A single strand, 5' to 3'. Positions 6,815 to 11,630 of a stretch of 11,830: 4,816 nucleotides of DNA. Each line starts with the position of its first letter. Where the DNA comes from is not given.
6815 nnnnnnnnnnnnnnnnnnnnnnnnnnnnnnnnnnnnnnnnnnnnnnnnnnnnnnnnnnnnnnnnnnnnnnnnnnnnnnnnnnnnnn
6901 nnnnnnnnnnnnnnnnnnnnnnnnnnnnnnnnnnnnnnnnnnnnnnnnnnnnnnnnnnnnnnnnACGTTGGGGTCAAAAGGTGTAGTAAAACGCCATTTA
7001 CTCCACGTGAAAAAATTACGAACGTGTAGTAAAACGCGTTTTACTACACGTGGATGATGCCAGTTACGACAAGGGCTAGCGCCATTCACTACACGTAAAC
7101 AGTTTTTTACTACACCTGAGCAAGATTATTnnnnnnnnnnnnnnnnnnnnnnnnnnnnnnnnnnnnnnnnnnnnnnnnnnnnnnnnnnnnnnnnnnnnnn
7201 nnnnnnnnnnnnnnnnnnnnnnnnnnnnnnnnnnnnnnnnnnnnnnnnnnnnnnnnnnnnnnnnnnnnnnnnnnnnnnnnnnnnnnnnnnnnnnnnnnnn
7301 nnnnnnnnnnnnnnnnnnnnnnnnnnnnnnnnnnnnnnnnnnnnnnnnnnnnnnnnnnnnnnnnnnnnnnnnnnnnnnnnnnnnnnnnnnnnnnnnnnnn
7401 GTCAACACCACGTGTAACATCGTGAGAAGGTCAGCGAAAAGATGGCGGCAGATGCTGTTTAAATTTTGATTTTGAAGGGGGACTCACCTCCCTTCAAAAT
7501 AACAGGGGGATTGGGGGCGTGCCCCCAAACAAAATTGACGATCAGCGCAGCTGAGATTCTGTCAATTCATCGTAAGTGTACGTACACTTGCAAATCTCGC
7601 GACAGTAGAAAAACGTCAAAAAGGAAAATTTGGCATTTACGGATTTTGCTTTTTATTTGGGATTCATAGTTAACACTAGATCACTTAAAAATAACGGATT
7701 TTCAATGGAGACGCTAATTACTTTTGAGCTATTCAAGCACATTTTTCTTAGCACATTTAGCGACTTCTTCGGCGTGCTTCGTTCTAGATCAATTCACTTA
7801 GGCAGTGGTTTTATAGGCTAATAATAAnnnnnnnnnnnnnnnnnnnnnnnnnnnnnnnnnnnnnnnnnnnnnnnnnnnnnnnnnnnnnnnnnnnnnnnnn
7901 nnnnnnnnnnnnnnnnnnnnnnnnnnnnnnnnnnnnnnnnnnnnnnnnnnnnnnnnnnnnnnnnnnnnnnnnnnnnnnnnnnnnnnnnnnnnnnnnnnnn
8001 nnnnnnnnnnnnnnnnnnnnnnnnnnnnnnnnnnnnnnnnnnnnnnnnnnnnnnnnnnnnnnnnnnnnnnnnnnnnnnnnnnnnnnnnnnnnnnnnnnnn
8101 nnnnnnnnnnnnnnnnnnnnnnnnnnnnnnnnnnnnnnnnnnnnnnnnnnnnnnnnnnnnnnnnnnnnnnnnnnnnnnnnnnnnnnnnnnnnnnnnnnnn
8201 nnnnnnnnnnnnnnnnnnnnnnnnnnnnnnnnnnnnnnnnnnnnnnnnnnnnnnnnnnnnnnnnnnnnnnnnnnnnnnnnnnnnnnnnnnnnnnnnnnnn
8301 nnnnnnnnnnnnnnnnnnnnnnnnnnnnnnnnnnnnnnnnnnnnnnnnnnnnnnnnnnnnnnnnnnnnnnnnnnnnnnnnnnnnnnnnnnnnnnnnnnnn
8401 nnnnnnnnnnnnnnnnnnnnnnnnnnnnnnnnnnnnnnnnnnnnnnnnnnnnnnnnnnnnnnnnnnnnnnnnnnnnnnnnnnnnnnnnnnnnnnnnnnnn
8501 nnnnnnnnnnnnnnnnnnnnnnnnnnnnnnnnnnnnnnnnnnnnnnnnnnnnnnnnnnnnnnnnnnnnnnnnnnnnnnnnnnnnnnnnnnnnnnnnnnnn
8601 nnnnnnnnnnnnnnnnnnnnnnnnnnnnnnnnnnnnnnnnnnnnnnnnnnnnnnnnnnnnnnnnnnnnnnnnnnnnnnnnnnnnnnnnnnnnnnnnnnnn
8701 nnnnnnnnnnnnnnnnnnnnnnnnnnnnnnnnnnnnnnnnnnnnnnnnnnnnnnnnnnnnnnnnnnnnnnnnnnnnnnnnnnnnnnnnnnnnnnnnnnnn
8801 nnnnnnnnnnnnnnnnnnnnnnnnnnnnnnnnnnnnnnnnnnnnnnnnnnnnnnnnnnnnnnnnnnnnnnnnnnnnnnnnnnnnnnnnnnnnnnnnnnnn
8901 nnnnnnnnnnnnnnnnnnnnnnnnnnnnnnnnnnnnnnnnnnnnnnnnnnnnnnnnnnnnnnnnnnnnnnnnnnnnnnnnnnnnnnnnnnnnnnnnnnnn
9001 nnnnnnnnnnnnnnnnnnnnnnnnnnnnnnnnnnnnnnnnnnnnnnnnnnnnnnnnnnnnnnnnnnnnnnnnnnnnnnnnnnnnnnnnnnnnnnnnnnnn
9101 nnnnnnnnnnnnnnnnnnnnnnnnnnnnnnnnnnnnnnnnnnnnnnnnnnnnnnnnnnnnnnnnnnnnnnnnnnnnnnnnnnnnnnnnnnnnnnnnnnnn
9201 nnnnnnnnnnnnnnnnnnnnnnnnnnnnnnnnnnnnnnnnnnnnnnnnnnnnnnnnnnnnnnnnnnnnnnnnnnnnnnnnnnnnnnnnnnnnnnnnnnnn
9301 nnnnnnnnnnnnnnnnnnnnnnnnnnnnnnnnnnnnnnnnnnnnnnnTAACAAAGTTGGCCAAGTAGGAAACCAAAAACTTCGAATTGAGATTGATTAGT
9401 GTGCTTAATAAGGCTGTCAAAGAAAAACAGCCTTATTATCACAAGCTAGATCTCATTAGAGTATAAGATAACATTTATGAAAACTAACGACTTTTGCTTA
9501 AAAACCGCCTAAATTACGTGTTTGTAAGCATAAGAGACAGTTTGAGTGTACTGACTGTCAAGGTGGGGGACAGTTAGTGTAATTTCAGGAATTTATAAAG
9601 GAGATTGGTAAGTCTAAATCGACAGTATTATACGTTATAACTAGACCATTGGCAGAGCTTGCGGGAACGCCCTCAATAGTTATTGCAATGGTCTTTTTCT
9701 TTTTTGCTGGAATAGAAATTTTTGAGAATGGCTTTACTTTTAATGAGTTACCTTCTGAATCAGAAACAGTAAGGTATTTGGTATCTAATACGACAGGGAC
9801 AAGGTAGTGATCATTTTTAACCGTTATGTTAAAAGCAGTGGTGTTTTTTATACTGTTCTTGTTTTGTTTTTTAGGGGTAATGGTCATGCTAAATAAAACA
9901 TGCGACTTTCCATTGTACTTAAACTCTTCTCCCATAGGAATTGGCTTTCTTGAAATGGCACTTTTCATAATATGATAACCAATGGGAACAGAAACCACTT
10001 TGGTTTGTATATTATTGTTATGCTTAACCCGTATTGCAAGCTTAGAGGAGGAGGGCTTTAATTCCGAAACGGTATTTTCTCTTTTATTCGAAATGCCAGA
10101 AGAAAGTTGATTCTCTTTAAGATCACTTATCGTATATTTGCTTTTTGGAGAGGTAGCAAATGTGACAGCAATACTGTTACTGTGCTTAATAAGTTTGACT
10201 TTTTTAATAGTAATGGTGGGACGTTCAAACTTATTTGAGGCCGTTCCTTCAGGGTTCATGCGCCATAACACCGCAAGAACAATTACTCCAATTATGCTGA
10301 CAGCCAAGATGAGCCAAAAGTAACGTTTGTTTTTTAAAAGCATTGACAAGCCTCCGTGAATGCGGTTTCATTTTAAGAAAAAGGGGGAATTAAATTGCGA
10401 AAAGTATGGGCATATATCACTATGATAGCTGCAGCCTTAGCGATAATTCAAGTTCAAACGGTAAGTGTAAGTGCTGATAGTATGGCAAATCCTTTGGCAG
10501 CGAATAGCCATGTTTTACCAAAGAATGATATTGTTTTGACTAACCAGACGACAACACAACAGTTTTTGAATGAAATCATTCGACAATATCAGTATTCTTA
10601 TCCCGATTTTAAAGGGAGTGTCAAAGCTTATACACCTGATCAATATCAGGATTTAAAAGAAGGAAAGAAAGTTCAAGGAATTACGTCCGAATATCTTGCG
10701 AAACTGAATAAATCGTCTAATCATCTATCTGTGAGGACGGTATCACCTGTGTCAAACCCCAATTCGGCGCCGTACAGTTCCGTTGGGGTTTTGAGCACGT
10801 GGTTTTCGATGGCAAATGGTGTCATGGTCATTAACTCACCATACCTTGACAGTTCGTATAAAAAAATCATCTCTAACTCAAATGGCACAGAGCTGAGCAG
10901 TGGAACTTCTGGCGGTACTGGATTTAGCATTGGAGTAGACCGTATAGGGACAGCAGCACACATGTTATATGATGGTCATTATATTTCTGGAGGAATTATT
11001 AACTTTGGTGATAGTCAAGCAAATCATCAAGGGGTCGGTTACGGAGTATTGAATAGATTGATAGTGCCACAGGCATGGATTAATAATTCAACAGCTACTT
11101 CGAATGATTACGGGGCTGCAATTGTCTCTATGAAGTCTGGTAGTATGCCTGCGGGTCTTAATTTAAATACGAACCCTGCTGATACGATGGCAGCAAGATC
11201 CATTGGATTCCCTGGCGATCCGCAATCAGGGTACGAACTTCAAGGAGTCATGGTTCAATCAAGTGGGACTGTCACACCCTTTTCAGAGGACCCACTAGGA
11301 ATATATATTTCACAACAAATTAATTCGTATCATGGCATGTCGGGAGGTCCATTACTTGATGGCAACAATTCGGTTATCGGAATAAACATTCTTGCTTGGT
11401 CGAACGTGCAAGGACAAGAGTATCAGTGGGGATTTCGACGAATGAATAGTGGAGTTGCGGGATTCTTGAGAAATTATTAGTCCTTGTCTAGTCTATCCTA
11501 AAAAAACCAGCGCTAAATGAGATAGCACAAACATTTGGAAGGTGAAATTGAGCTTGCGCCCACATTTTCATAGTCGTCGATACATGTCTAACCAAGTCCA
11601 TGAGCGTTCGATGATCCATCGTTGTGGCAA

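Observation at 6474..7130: Hidden 59-aa RHH-like gene with an upstream array of six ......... motifs, including a perfect 30-bp palindrome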

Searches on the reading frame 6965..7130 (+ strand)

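Call 44: find_related_loci(query=L015:4491-5735:-, collection=genome_contigs, flank=4000)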
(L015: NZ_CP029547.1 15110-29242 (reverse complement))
Query L015:4491-5735:- (414 aa) in genome_contigs; peptide patterns used: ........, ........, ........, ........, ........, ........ (x = any residue, [..] = any of these).
122 stretches matched a pattern; 13 encode a relative of the query (tblastn E <= 1e-3); 13 distinct loci.
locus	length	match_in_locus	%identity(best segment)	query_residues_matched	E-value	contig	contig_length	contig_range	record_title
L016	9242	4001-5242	96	1-414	0e+0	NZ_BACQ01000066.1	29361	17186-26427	Lacticaseibacillus zeae DSM 20178 = KCTC 3804, whole genome shotgun sequence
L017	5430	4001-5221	45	6-400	2e-109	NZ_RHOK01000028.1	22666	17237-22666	Lacticaseibacillus suibinensis strain 247-3 contig28, whole genome shotgun sequence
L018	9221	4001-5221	43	6-400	2e-98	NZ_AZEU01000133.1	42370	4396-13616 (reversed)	Lacticaseibacillus manihotivorans DSM 13343 = JCM 12514 strain DSM 13343 NODE_190, whole genome shotgun sequence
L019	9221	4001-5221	43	6-400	4e-98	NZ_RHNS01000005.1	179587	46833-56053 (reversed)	Lacticaseibacillus porcinae strain JCM 19617 contig5, whole genome shotgun sequence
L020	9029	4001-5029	45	3-349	5e-98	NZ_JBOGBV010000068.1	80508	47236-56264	MAG: Paraclostridium sp. isolate WFFMC_MAG_413 k139_793102_flag=0_multi=103.9475_len=80508, whole genome shotgun sequenc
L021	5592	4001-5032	46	7-354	2e-97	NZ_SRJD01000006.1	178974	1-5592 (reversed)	Sporolactobacillus shoreae strain BK92 NODE_6_length_178974_cov_130.816, whole genome shotgun sequence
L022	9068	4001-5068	45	7-366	1e-96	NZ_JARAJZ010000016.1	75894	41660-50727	Sporolactobacillus sp. CQH2019 Scaffold16, whole genome shotgun sequence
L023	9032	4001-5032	45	7-354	5e-96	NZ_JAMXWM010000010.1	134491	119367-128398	Sporolactobacillus shoreicorticis strain LMG 29111 10, whole genome shotgun sequence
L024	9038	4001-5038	43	5-353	2e-79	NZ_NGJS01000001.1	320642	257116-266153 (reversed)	Vagococcus vulneris strain SS1995 1, whole genome shotgun sequence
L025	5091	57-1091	38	1-355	2e-77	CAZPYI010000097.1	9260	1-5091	MAG TPA_asm: uncultured Streptococcus sp. isolate SRP216815_co1_222 genome assembly, contig: NODE_10325_length_9260_cov_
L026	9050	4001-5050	36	1-368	8e-68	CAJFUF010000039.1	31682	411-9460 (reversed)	Candidatus Schneewindia gallinarum isolate Coassembly_mag_388 genome assembly, contig: MAGpy_11413_min2k_bin_388_fak87_6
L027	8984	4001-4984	31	3-354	2e-48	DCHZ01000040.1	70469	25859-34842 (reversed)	MAG TPA_asm: Firmicutes bacterium UBA1739 UBA1739_contig_50627, whole genome shotgun sequence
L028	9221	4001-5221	43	6-400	8e-99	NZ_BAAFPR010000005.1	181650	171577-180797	Lacticaseibacillus jixiensis strain N163-3-2 Contig5, whole genome shotgun sequence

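Call 47: search_protein_families(library=pfam, proteins=[L015:4491-5735:-, L015:5728-6165:-, L015:6204-6461:-, L015:6458-6658:-, L015:4204-4449:-, L015:7253-8074:-], max_evalue=0.1)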
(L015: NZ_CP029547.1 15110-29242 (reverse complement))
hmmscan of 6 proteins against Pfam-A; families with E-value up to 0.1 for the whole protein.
L015:4491-5735:- (414 aa): 2 families
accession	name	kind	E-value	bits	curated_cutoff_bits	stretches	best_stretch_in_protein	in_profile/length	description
PF18555.7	MobL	-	3.5e-113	379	28.5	1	6-396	1-383/383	MobL relaxases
PF03432.20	Relaxase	-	0.0083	16.8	24.6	1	120-167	58-100/132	MobA/VirD2-like, nuclease domain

L015:5728-6165:- (145 aa): 8 families
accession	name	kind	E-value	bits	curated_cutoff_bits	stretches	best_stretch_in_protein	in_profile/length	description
PF00038.26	Filament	-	0.0038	17.3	40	1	12-78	209-273/313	Intermediate filament protein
PF13747.11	DUF4164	-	0.0058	17.5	27.2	1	29-70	32-73/89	Domain of unknown function (DUF4164)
PF24918.1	NET2A_C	-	0.037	14.3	27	1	26-88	24-85/180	NET2A, C-terminal domain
PF07321.17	YscO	-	0.041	14.3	28.8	1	24-70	61-107/149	Type III secretion protein YscO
PF23831.1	DUF7201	-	0.043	13.9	27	0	38-89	15-66/142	Coiled-coil region of unknown function (DUF7201)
PF20663.3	COG4_N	-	0.061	13.8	27.3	1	30-68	3-41/107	Conserved oligomeric Golgi complex subunit 4, N-terminal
PF22270.1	MlrA_helical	-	0.062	13.8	27.7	0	57-97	28-68/75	Transcriptional regulator MlrA, helical domain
PF06133.16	Com_YlbF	-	0.1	13.6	23.9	0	14-78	10-74/105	Control of competence regulator ComK, YlbF/YmcA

L015:6204-6461:- (85 aa): 3 families
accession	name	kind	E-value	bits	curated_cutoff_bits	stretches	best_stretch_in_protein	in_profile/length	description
PF22513.2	FitA-like_RHH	-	0.002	18.5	27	1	9-40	4-35/39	Antitoxin FitA-like, ribbon-helix-helix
PF01402.27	RHH_1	-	0.011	16.1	20.5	1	13-42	6-35/39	Ribbon-helix-helix protein, copG family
PF21983.2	NikA-like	-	0.063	13.9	27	1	13-42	11-40/72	Mobilization protein NikA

L015:6458-6658:- (66 aa): 0 families

L015:4204-4449:- (81 aa): 0 families

L015:7253-8074:- (273 aa): 1 family
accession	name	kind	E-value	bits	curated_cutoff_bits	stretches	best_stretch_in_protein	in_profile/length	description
PF03148.19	Tektin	-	0.076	12.2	34.3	0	216-266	258-308/383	Tektin family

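Call 64: find_related_loci(query=L015:4491-5735:-, collection=metagenome_contigs, flank=3000)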
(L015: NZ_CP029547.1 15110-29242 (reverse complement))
Query L015:4491-5735:- (414 aa) in metagenome_contigs; peptide patterns used: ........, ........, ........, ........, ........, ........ (x = any residue, [..] = any of these).
222 stretches matched a pattern; 40 encode a relative of the query (tblastn E <= 1e-3); 40 distinct loci.
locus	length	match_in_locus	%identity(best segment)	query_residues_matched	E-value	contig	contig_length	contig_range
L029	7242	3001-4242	99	1-414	0e+0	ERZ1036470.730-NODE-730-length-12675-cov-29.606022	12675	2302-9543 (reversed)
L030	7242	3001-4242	99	1-414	0e+0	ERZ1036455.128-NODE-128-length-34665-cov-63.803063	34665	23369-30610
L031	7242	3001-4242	99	1-414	0e+0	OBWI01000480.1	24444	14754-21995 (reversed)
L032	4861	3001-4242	98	1-414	0e+0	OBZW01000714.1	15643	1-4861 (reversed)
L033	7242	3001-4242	99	1-414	0e+0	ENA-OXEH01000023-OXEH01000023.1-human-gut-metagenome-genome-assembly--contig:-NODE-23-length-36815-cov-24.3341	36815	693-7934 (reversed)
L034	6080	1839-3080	99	1-414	0e+0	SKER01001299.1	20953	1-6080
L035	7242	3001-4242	98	1-414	0e+0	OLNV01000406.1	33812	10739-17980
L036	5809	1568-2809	99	1-414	0e+0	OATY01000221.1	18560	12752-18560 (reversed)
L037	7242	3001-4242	98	1-414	0e+0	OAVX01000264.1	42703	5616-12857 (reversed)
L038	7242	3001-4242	97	1-414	0e+0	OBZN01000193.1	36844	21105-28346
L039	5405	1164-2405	98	1-414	0e+0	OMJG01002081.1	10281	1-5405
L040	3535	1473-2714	98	1-414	0e+0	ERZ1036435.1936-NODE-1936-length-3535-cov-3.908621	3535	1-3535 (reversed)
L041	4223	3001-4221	99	1-407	0e+0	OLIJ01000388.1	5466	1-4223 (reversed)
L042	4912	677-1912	98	1-414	0e+0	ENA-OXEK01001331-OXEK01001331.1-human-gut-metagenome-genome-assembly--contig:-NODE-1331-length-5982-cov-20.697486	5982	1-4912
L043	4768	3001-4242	97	1-414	0e+0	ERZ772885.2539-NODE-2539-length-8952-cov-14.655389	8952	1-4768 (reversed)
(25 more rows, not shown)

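Call 91: search_solved_structures(query=A5, max_evalue=10, show_alignments=2)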
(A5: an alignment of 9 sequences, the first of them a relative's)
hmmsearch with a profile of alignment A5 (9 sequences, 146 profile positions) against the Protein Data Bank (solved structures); distinct sequences matched with E-value up to 10: 9.
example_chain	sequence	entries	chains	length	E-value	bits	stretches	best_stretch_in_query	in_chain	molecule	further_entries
7nuv_A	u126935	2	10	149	5.9e-35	123.8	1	2-140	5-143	Aux2pLS20 | Auxiliary relaxosome protein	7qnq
1y66_A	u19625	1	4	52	0.13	15.6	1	15-47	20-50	engrailed homeodomain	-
6ntd_B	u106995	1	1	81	0.18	15.2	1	15-68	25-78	RAF proto-oncogene serine/threonine-protein kinase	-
6n46_A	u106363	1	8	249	0.25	14.7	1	3-48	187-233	Serine/threonine-protein kinase PLK4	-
4n9j_A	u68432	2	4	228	0.31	14.4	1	3-48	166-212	Serine/threonine-protein kinase PLK4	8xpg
4n7v_A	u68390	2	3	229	0.32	14.4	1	3-48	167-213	Serine/threonine-protein kinase PLK4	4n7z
6ntc_B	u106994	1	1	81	0.37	14.1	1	19-68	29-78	RAF proto-oncogene serine/threonine-protein kinase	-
6n45_A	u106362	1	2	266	0.41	14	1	3-48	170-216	Chimera protein of Serine/threonine-protein kinase PLK4 and DDB1- and CUL4-associated fact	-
6w38_B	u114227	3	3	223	0.51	13.7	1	3-48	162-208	Serine/threonine-protein kinase PLK4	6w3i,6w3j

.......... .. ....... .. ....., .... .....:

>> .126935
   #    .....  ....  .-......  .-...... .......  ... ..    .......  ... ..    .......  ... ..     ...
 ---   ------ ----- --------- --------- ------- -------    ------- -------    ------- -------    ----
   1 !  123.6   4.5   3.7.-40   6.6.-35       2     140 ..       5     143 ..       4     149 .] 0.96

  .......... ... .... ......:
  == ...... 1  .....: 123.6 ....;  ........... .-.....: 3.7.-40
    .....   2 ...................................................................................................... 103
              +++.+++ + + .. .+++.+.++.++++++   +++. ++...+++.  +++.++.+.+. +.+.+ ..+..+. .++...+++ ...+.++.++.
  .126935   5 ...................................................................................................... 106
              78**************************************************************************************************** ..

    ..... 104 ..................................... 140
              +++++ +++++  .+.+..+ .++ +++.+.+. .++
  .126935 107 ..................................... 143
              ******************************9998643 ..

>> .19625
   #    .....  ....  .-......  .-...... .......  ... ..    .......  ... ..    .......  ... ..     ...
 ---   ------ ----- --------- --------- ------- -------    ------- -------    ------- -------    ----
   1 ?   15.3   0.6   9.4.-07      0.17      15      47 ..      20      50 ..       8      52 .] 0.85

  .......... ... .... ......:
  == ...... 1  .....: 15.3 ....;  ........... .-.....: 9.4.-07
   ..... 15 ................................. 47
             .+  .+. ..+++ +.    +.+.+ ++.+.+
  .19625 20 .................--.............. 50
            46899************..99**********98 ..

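Call 92: search_solved_structures(query=A3, max_evalue=10, show_alignments=1)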
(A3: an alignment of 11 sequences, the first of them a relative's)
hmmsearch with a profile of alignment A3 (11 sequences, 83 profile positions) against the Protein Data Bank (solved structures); distinct sequences matched with E-value up to 10: 26.
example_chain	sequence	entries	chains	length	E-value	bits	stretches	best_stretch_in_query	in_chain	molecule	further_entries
3h87_C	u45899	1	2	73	5.8e-10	42.3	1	1-56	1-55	Putative uncharacterized protein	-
7e4j_A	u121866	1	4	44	0.00085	22.5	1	1-41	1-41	Antitoxin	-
4d4e_A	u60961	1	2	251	0.015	18.5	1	12-77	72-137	ARMADILLO REPEAT PROTEIN ARM00016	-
4tql_A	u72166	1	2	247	0.016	18.4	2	42-81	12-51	Three helix bundle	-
5mfb_A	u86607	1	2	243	0.019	18.2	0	12-76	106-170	YIII(Dq)4CqI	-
4d49_A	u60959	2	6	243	0.038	17.2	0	30-77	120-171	ARMADILLO REPEAT PROTEIN ARM00027 | YIII(Dq.V1)4CPAF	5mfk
3il6_A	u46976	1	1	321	0.061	16.5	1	11-35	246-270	3-oxoacyl-[acyl-carrier-protein] synthase 3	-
7y9n_A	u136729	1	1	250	0.065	16.4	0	45-80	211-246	Spike protein S2',5HB-H2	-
3il4_A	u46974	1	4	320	0.071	16.3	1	11-35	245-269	3-oxoacyl-[acyl-carrier-protein] synthase 3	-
3il5_A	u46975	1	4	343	0.072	16.3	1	11-35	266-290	3-oxoacyl-[acyl-carrier-protein] synthase 3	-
2mdv_A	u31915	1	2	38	0.19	14.9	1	10-39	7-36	Designed protein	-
5j73_A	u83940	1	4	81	0.23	14.7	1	41-77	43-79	protein design 2L4HC2_9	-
7rkc_A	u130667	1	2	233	0.26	14.5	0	31-61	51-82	D_3_633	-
2h1o_E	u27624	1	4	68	0.3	14.3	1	5-35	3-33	Trafficking protein A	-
8u12_A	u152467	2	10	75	0.34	14.2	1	10-46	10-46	Antitoxin Rv0298 | Antitoxin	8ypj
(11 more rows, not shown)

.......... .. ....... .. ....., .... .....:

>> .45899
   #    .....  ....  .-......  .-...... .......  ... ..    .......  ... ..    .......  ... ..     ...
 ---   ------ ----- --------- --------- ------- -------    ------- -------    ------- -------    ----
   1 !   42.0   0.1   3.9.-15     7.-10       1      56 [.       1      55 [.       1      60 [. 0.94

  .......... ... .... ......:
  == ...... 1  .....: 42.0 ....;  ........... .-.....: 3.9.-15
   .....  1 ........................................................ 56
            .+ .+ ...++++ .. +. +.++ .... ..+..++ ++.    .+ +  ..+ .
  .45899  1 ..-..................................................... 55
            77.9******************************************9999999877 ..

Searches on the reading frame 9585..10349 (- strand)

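Call 6: search_protein_families(library=pfam, proteins=[window:9585-10349:-], max_evalue=0.1)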
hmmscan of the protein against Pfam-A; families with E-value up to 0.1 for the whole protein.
window:9585-10349:- (254 aa): 1 family
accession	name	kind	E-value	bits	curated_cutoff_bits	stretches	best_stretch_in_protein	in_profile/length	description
PF08169.17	RBB1NT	-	0.065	13.8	25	0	174-216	35-77/94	RBB1NT (NUC162) domain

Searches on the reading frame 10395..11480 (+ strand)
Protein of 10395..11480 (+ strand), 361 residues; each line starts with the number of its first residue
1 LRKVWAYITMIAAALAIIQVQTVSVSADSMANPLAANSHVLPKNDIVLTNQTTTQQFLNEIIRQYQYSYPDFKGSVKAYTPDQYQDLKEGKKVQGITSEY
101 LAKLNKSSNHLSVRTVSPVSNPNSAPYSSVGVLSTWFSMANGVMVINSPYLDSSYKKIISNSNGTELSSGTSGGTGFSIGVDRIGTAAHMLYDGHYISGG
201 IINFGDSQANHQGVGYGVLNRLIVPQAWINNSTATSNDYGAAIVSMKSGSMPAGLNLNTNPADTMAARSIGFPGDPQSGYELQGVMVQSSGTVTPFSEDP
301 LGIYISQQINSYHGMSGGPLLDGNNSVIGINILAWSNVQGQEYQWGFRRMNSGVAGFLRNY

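Call 6: search_protein_families(library=pfam, proteins=[window:10395-11480:+], max_evalue=0.1)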
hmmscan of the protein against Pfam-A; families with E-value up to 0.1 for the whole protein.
window:10395-11480:+ (361 aa): 2 families
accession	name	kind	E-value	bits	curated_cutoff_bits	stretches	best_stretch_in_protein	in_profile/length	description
PF13365.12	Trypsin_2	-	9.5e-09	36.6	27.6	1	174-330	1-144/144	Trypsin-like peptidase domain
PF00089.32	Trypsin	-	0.0021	18.3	20.6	1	171-336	24-199/220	Trypsin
